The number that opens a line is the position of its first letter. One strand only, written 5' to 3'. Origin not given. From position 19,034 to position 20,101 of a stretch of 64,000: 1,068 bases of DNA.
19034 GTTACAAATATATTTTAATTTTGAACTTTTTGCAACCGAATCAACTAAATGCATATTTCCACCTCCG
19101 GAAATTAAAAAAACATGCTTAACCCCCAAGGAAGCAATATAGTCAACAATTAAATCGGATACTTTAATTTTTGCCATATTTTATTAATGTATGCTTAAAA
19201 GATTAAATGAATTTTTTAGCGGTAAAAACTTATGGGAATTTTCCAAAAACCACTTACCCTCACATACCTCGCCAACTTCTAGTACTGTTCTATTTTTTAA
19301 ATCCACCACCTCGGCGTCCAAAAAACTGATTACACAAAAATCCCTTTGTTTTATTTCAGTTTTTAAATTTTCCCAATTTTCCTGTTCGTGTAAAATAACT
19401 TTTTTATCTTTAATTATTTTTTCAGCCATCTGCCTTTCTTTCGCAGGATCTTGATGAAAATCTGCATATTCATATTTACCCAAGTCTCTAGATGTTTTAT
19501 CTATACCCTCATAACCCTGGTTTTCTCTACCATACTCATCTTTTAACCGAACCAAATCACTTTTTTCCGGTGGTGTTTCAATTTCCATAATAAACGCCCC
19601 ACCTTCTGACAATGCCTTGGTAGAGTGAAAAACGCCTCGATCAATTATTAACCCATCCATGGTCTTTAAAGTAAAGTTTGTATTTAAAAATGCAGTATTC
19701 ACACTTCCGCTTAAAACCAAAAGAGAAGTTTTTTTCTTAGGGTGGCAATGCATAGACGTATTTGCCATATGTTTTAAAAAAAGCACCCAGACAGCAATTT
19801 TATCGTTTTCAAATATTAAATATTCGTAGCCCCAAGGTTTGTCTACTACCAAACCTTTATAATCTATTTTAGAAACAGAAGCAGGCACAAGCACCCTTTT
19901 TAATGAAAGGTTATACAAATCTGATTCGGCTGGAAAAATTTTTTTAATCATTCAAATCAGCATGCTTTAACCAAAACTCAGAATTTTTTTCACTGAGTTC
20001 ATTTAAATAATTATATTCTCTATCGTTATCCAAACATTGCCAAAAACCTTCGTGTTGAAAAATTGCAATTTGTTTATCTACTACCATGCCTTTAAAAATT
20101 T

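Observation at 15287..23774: Branched-chain / C-modified dideoxyhexose toolkit: ThDP-dependent ALS/YerE-like enzyme plus zinc-ribbon C-methyltransferase beside rfbF/rfbG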

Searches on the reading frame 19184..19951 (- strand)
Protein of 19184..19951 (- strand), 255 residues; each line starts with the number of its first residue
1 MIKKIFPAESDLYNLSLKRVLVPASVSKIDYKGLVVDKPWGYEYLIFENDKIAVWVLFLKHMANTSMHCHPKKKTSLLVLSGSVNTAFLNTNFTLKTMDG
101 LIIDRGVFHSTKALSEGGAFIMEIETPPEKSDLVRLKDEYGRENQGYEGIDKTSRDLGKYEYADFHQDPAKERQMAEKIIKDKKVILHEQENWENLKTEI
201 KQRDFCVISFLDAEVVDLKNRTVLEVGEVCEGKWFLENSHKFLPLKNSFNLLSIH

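Call 4: search_protein_families(library=pfam, proteins=[window:19184-19951:-])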
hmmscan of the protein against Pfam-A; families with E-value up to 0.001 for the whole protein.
window:19184-19951:- (255 aa): 0 families

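Call 5: search_protein_families(library=ncbifam, proteins=[window:19184-19951:-])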
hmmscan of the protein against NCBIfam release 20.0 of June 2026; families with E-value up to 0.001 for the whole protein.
window:19184-19951:- (255 aa): 1 family
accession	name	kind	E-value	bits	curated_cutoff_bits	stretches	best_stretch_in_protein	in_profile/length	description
TIGR01479.1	GMP_PMI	equivalog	0.00035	19.5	372.95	1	37-142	360-467/467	mannose-1-phosphate guanylyltransferase/mannose-6-phosphate isomerase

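Call 36: find_homologous_proteins(query=window:19184-19951:-, max_evalue=0.001)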
Query window:19184-19951:- (255 aa): 587 proteins with E <= 0.001 among 1186 candidates; the best 120 are listed.
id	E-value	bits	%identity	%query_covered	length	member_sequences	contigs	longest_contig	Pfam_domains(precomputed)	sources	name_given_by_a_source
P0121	5.9e-162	555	95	100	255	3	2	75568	-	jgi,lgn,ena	-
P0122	5.3e-151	519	89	100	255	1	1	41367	-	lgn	-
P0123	6.1e-107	375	64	100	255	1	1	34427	-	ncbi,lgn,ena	-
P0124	1.3e-101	357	62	100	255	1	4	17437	-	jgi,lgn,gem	-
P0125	8.0e-100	352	62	100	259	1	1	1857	-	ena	-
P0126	2.4e-99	350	61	100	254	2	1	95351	-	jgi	jgi:mannose-6-phosphate isomerase-like protein (cupin superfamily)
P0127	7.4e-98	345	58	100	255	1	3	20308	-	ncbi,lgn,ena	-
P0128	8.9e-96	338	58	100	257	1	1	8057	-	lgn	-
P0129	3.0e-94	333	58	100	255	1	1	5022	-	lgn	-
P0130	4.5e-94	333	57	100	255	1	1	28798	-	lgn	-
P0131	5.3e-90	319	57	100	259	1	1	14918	-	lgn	-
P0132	1.3e-87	312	55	100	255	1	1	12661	-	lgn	-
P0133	5.3e-87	310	54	100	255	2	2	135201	-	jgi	jgi:mannose-6-phosphate isomerase-like protein (cupin superfamily)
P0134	1.8e-85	305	55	100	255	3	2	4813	-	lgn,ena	-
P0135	2.1e-85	304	52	100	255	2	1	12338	-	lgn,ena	-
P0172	3.7e-65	238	48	93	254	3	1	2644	PF01050.25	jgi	jgi:mannose-6-phosphate isomerase-like protein (cupin superfamily)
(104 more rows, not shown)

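Call 38: search_solved_structures(query=A2, max_evalue=1, show_alignments=2)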
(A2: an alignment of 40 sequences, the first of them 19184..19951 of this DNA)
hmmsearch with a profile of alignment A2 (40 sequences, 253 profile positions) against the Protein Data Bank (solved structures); distinct sequences matched with E-value up to 1: 8.
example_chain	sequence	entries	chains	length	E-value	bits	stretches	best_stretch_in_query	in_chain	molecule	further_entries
9u8n_A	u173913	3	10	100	0.0065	19.3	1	45-91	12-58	Cupin type-2 domain-containing protein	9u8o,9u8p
3eqe_A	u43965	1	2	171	0.03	17.1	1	45-128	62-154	Putative cystein dioxygenase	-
4qm8_A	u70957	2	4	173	0.031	17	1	45-128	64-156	Cysteine dioxygenase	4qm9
6m75_A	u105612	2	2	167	0.13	15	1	130-194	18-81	RNA-binding motif, single-stranded-interacting protein 1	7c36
8iuf_5C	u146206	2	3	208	0.16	14.7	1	16-47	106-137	COX5c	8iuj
3d82_A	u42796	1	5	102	0.17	14.6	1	67-123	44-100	Cupin 2, conserved barrel domain protein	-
1x4e_A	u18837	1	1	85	0.19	14.5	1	128-186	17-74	RNA binding motif, single-stranded interacting protein 2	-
1ogc_A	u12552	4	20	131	0.34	13.6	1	168-230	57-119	HIGH AFFINITY RIBOSE TRANSPORT PROTEIN RBSD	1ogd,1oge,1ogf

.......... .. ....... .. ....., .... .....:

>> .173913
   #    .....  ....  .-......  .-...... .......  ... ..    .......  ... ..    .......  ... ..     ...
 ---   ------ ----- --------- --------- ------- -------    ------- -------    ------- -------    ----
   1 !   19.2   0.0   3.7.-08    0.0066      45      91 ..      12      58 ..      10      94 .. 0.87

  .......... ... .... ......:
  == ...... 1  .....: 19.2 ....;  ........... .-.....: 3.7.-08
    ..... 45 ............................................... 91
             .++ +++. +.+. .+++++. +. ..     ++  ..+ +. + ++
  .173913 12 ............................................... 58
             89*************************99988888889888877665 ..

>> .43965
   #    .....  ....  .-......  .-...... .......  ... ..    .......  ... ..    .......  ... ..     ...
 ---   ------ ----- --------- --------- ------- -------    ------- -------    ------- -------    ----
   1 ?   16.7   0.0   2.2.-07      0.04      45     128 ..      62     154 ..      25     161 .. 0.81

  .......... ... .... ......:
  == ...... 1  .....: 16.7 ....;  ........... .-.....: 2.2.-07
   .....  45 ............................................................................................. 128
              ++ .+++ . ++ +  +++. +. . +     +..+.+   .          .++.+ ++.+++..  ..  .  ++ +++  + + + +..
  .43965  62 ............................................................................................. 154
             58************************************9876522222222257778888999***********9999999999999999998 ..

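Call 44: predict_structure(alignment_id=A2)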
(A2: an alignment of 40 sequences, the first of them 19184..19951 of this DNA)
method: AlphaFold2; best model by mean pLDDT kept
length: 255 residues; sequences in the alignment: 40
mean_pLDDT: 91.2   pTM: 0.89
mean pLDDT of the five models: 91.2, 91.0, 90.7, 89.8, 87.2
residues with pLDDT >= 90: 202; 70-90: 29; 50-70: 24; < 50: 0
segments of 3 or more residues with pLDDT < 50: none
pLDDT, mean of each block of 10 residues (from residue 1): 91 81 64 92 96 98 92 96 97 97 96 97 93 75 59 91 93 96 97 96 96 97 97 97 94 98
secondary structure, 60 per line:
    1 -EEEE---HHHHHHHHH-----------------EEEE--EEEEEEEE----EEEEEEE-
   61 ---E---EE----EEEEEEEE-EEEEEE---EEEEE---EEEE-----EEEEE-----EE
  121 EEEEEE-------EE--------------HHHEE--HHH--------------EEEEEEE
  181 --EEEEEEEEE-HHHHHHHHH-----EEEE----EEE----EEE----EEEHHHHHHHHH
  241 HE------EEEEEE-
elements in order: E2-5 H9-17 E35-38 E41-48 E53-59 E74-81 E83-88 E92-96 E100-103 E109-113 E119-126 E174-180 E183-191 H193-201 E207-210 E215-217 E222-224 E229-231 H232-241 E249-254

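Call 46: find_related_loci(query=A2, collection=metagenome_contigs, flank=9000)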
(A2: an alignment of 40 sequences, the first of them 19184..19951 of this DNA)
Query A2 (255 aa) in metagenome_contigs; peptide patterns used: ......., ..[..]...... (x = any residue, [..] = any of these).
600 stretches matched a pattern (row limit reached: there are more); 567 encode a relative of the query (tblastn E <= 1e-3); the best 80 are kept; 80 distinct loci.
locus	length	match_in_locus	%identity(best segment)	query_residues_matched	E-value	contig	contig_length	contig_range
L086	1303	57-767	55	1-238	1e-87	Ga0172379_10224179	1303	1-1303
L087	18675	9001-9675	49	2-229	1e-68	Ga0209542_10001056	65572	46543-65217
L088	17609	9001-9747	46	1-253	3e-68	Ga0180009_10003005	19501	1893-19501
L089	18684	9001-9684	47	1-230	3e-67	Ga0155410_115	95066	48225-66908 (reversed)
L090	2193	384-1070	46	1-231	9e-68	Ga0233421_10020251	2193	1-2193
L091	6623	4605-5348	46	1-254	4e-66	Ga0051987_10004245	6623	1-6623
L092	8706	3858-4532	49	1-231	3e-64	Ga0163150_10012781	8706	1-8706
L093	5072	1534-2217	48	1-230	3e-62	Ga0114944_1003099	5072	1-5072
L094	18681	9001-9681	43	1-229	1e-61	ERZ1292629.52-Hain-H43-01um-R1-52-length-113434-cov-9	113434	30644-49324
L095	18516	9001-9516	56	1-173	2e-60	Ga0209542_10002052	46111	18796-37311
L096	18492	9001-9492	56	1-165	1e-59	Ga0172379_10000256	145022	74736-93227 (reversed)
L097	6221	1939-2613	45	1-229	7e-58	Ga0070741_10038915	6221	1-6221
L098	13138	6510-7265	42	1-254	7e-57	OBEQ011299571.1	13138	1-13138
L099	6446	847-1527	43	1-228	1e-55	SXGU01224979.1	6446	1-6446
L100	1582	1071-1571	50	1-167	3e-57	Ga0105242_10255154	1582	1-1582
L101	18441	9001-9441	58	1-147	3e-54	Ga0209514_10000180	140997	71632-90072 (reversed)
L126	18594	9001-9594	44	31-229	2e-48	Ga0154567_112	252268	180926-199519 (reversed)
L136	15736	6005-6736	39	1-242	2e-47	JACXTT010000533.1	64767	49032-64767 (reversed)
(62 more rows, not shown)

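Call 50: search_protein_families(library=pfam, proteins=[L126:822-1532:+, L126:1529-2533:+, L126:2460-3722:+, L126:3733-4671:+, L126:4668-5657:+, L126:5659-6555:+, L126:6525-7430:+, L126:7304-7936:+, L126:7954-9681:+, L126:9681-11249:+], max_evalue=0.0001)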
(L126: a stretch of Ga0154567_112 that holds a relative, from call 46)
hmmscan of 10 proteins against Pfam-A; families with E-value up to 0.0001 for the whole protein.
L126:822-1532:+ (236 aa): 3 families
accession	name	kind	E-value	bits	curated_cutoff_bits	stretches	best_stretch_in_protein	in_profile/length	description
PF00483.29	NTP_transferase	-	5.1e-33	115.1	21.2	1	3-226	2-241/245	Nucleotidyl transferase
PF12804.13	NTP_transf_3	-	4.3e-13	50.2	27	1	3-117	1-108/160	MobA-like NTP transferase domain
PF00535.33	Glycos_transf_2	-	2.4e-05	24.7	23.3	1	58-139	43-122/168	Glycosyl transferase family 2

L126:1529-2533:+ (334 aa): 2 families
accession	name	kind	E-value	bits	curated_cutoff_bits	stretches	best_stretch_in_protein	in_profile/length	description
PF00288.32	GHMP_kinases_N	-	5e-15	55.9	22.3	1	75-157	7-87/87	GHMP kinases N terminal domain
PF08544.19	GHMP_kinases_C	-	2.7e-11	44.2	21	1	236-310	8-83/85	GHMP kinases C terminal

L126:2460-3722:+ (420 aa): 2 families
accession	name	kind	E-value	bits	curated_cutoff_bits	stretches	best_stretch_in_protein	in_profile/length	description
PF01041.23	DegT_DnrJ_EryC1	-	3.9e-76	257.1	19.8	1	46-397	5-339/360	DegT/DnrJ/EryC1/StrS aminotransferase family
PF00155.27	Aminotran_1_2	-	4.1e-05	23.4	19.7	1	60-192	34-185/361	Aminotransferase class I and II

L126:3733-4671:+ (312 aa): 5 families
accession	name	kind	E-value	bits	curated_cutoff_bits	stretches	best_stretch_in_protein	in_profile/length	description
PF01370.27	Epimerase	-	5.8e-31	108.2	20.9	1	5-234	1-240/240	NAD dependent epimerase/dehydratase family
PF16363.11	GDP_Man_Dehyd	-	3.4e-19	69.9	27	1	6-296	1-331/332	GDP-mannose 4,6 dehydratase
PF04321.23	RmlD_sub_bind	-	1.4e-10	41.2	27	1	4-175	2-157/287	RmlD substrate binding domain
PF01073.25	3Beta_HSD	-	4.8e-09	36.1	22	1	6-223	1-232/280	3-beta hydroxysteroid dehydrogenase/isomerase family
PF05368.20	NmrA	-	4.8e-06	26.8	27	1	4-76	4-75/298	NmrA-like family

L126:4668-5657:+ (329 aa): 6 families
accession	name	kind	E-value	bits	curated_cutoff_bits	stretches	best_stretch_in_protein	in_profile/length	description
PF16363.11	GDP_Man_Dehyd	-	5e-68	230.4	27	1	11-315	1-330/332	GDP-mannose 4,6 dehydratase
PF01370.27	Epimerase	-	1.2e-48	166.1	20.9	1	10-252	1-240/240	NAD dependent epimerase/dehydratase family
PF02719.21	Polysacc_synt_2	-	3.4e-12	46.6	20.2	1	11-128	2-126/293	Polysaccharide biosynthesis protein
PF01073.25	3Beta_HSD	-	1.6e-10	41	22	1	11-161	1-150/280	3-beta hydroxysteroid dehydrogenase/isomerase family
PF04321.23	RmlD_sub_bind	-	8.5e-08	32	27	1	9-170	2-138/287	RmlD substrate binding domain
PF08659.16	KR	-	8.8e-06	26.2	22.6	1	11-138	4-144/180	KR domain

L126:5659-6555:+ (298 aa): 2 families
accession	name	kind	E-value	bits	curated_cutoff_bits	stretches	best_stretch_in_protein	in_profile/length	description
PF00676.26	E1_dh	-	3.4e-25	89.1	22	1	26-222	1-202/300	Dehydrogenase E1 component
PF02775.26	TPP_enzyme_C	-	1.3e-07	32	21.9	1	118-190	18-89/151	Thiamine pyrophosphate enzyme, C-terminal TPP binding domain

L126:6525-7430:+ (301 aa): 2 families
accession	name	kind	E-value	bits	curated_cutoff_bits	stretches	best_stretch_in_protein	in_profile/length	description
PF02779.29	Transket_pyr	-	4.4e-13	49.7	27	1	52-167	56-173/174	Transketolase, pyrimidine binding domain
PF02780.25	Transketolase_C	-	2.4e-07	31.2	25.9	1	175-256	5-85/124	Transketolase, C-terminal domain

L126:7304-7936:+ (210 aa): 2 families
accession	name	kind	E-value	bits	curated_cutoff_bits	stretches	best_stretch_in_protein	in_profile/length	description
PF01965.30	DJ-1_PfpI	-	1.3e-51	175.2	26.6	1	45-208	1-164/165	DJ-1/PfpI family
PF17124.11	ThiJ_like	-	4.3e-06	27.1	30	0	104-154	83-141/186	ThiJ/PfpI family-like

L126:7954-9681:+ (575 aa): 4 families
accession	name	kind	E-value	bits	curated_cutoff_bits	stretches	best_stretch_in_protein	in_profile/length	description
PF01370.27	Epimerase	-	2e-58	198.1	20.9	1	10-238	4-240/240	NAD dependent epimerase/dehydratase family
PF16363.11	GDP_Man_Dehyd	-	4.1e-23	82.8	27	1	39-297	58-329/332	GDP-mannose 4,6 dehydratase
PF02719.21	Polysacc_synt_2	-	3.5e-06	26.9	20.2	0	41-111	62-131/293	Polysaccharide biosynthesis protein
PF04321.23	RmlD_sub_bind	-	2.7e-05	23.8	27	1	6-65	2-60/287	RmlD substrate binding domain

L126:9681-11249:+ (522 aa): 2 families
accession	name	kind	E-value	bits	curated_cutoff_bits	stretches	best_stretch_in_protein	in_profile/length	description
PF20629.2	GD_AH_C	-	2.9e-89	299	26.8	1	280-518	2-240/242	D-galactarate/Altronate dehydratase, C-terminal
PF04295.18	GD_AH_second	-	9.7e-35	120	27.3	1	126-268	1-133/136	D-galactarate dehydratase/Altronate hydrolase, second domain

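Call 51: fold_search(model_id=the predicted structure, library=pdb)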
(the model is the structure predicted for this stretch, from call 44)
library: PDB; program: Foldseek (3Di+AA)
matches with E <= 10: 1787; with E <= 0.001: 732
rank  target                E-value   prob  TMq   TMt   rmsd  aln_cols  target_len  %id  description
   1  5hi0                  5.5e-09  1.00  0.35  0.25  19.2       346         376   13  The Substrate Binding Mode and Chemical Basis of a Reaction Specificity Switch in Oxalate Decarboxylase (released 2016-04-06)
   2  4qm9_A                6.9e-09  1.00  0.36  0.60  11.7       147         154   17  Crystal Structure of a Putative Cysteine Dioxygenase From Bacillus subtilis with Cys-bound (released 2014-11-19)
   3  2uy9                  1.1e-08  1.00  0.35  0.24  19.6       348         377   11  E162A mutant of Bacillus subtilis Oxalate Decarboxylase OxdC (released 2007-08-21)
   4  1j58                  1.4e-08  1.00  0.38  0.27  19.2       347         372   11  Crystal Structure of Oxalate Decarboxylase (released 2002-07-03)
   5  3eqe_B                1.5e-08  1.00  0.38  0.62  11.3       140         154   19  Crystal structure of the YubC protein from Bacillus subtilis. Northeast Structural Genomics Consortium target SR112. (released 2008-10-14)
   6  5vg3_B                1.8e-08  1.00  0.35  0.25  19.5       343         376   11  Structure of Oxalate Decarboxylase from Bacillus subtilis at pH 4.6 (released 2017-10-18)
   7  4qm9_B                2.1e-08  1.00  0.38  0.63  11.5       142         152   19  Crystal Structure of a Putative Cysteine Dioxygenase From Bacillus subtilis with Cys-bound (released 2014-11-19)
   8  2v09                  2.5e-08  1.00  0.35  0.25  19.6       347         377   10  SENS161-164DSSN mutant of Bacillus subtilis Oxalate Decarboxylase OxdC (released 2007-10-30)
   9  1uw8                  2.6e-08  1.00  0.36  0.25  19.4       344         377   11  CRYSTAL STRUCTURE OF OXALATE DECARBOXYLASE (released 2004-02-19)
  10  4met_A                2.9e-08  1.00  0.36  0.25  15.7       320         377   11  Assigning the EPR Fine Structure Parameters of the Mn(II) Centers in Bacillus subtilis Oxalate Decarboxylase by Site-D (released 2014-03-05)
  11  9bwf_A                3.3e-08  1.00  0.34  0.73   7.7       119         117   14  Crystal structure of cellulose oxidative enzyme without ligand (released 2024-12-04)
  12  9bwi_B                3.4e-08  1.00  0.35  0.75   6.0       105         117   13  Crystal structure of cellulose oxidative enzyme in acidic pH with glycerol (released 2024-12-11)
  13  2uy8                  3.6e-08  1.00  0.39  0.27  19.2       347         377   11  R92A mutant of Bacillus subtilis Oxalate Decarboxylase OxdC (released 2007-08-21)
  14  9bwi_A                3.8e-08  1.00  0.35  0.74   7.0       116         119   13  Crystal structure of cellulose oxidative enzyme in acidic pH with glycerol (released 2024-12-11)
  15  5vg3_A                4.5e-08  1.00  0.36  0.25  19.4       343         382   11  Structure of Oxalate Decarboxylase from Bacillus subtilis at pH 4.6 (released 2017-10-18)
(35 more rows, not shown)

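Call 68: search_protein_families(library=pfam, proteins=[L087:9761-10822:+, L101:3110-3850:-, L136:6804-7907:+, L126:13734-14432:+, L101:12114-13277:+, L101:13282-13803:+, L087:4952-5884:+, L094:4910-5887:+, L098:7285-8040:+], max_evalue=0.001)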
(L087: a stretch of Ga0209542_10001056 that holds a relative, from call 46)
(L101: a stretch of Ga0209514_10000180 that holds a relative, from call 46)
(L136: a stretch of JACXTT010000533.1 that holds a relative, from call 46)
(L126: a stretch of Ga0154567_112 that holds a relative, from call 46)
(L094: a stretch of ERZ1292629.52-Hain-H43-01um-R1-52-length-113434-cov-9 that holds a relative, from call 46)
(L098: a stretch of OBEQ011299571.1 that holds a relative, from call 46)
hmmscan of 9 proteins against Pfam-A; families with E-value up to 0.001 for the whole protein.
L087:9761-10822:+ (353 aa): 1 family
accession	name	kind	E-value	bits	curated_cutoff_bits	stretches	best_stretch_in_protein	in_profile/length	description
PF02615.19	Ldh_2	-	1.9e-113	379.4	38.8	1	6-329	1-327/333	Malate/L-lactate dehydrogenase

L101:3110-3850:- (246 aa): 2 families
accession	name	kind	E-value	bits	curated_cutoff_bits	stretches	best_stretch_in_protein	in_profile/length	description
PF08241.18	Methyltransf_11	-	0.00012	23.1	21.2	1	137-193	43-92/95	Methyltransferase domain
PF13649.12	Methyltransf_25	-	0.00028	22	27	0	145-192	50-97/97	Methyltransferase domain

L136:6804-7907:+ (367 aa): 2 families
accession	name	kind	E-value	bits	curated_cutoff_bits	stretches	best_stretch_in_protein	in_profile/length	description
PF13378.12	MR_MLE_C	-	8e-66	222.3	29.4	1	146-358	2-217/219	Enolase C-terminal domain-like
PF02746.21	MR_MLE_N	-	2.3e-18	66.9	22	1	12-123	10-117/117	Mandelate racemase / muconate lactonizing enzyme, N-terminal domain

L126:13734-14432:+ (232 aa): 1 family
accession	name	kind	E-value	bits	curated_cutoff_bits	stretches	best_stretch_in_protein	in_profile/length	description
PF00293.34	NUDIX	-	2.4e-12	47.5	21.1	1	93-196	7-117/134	NUDIX domain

L101:12114-13277:+ (387 aa): 2 families
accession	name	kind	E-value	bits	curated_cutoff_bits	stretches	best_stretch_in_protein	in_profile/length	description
PF04055.27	Radical_SAM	-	1.7e-16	61.3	29.5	1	48-183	2-141/166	Radical SAM superfamily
PF13186.11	SPASM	-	3.8e-09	37.2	21.5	1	289-356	1-66/67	Iron-sulfur cluster-binding domain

L101:13282-13803:+ (173 aa): 1 family
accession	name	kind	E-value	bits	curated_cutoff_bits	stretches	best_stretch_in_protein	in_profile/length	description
PF01467.32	CTP_transf_like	-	2.5e-14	54.1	21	1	38-165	1-131/133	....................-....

L087:4952-5884:+ (310 aa): 3 families
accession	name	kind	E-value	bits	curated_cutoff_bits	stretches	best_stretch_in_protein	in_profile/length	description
PF05050.19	Methyltransf_21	-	1.6e-14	54.8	22.7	1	104-265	1-171/173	Methyltransferase FkbM domain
PF05575.17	V_cholerae_RfbT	-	2.5e-08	34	27.9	1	100-235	81-219/286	Vibrio cholerae RfbT protein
PF02475.24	TRM5-TYW2_MTfase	-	2.1e-07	31.5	28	1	86-150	24-88/164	TRM5/TYW2 methyltransferase domain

L094:4910-5887:+ (325 aa): 4 families
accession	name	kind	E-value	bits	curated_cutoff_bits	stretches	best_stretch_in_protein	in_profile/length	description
PF00535.33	Glycos_transf_2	-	2.6e-25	89.7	23.3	1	7-133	1-124/168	Glycosyl transferase family 2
PF13641.12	Glyco_tranf_2_3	-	4.6e-14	53.4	27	1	4-197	1-198/230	Glycosyltransferase like family 2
PF10111.15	Glyco_tranf_2_2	-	2e-09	37.8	27.3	1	7-229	1-233/276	Glycosyltransferase like family 2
PF13632.12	Glyco_trans_2_3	-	2.7e-06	27.8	27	1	89-280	1-182/198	Glycosyl transferase family group 2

L098:7285-8040:+ (251 aa): 1 family
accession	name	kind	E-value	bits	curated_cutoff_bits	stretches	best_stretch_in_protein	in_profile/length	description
PF03328.21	HpcH_HpaI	-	4.7e-28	98.4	25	1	20-236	4-214/221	HpcH/HpaI aldolase/citrate lyase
